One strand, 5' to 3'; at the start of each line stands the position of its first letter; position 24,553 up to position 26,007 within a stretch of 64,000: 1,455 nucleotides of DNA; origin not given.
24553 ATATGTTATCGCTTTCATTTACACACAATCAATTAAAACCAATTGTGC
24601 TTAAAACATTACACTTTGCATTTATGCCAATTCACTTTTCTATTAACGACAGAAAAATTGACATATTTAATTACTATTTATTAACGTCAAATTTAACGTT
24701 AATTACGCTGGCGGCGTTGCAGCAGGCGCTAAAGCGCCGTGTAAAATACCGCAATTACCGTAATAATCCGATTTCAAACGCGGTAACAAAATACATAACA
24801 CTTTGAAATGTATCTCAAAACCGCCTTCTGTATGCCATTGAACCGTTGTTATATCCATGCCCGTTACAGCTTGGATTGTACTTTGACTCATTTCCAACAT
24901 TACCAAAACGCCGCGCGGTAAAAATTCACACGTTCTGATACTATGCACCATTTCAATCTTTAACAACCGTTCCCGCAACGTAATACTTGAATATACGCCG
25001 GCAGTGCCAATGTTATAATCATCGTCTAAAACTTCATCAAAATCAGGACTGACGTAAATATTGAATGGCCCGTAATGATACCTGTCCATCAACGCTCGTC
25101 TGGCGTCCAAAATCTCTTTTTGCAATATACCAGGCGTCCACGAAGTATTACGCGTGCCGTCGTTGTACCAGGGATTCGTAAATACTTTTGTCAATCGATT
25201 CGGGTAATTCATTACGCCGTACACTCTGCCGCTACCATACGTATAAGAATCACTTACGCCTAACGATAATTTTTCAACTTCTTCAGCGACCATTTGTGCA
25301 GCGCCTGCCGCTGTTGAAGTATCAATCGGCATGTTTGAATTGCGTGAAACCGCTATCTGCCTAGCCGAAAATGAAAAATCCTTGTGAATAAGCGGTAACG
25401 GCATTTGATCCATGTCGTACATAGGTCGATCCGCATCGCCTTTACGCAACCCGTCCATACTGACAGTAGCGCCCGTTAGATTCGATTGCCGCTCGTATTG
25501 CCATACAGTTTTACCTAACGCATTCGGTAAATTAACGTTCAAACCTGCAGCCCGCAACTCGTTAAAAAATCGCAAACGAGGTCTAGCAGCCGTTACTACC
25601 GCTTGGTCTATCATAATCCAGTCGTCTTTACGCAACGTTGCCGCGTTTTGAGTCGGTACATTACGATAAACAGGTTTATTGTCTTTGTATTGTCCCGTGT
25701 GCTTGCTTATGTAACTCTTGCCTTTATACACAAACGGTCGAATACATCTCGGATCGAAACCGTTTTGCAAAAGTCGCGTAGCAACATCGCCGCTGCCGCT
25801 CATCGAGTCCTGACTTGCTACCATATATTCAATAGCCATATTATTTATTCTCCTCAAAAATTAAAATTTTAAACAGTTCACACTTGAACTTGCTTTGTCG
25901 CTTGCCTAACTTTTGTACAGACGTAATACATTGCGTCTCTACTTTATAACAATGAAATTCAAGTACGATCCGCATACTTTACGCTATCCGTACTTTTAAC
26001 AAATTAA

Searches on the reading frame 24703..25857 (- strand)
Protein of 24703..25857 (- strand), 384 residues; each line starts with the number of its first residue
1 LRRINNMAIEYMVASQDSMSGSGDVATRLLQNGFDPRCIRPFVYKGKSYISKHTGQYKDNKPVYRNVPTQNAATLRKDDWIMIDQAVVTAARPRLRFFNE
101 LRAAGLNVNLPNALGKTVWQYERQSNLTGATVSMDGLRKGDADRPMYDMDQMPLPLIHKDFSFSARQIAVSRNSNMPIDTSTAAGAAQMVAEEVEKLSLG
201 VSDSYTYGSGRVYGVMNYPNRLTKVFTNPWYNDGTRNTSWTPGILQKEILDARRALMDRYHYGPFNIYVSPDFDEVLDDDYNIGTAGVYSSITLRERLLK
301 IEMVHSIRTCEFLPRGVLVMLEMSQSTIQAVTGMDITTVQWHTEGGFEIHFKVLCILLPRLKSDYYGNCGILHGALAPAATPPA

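Call 48: search_protein_families(library=phrogs, proteins=[window:24703-25857:-], max_evalue=0.0001)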
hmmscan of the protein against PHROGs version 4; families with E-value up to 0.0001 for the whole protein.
window:24703-25857:- (384 aa): 1 family
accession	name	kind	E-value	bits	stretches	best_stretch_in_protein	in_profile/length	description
phrog_771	-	head and packaging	2.1e-24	87.4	1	68-340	50-316/354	virion structural protein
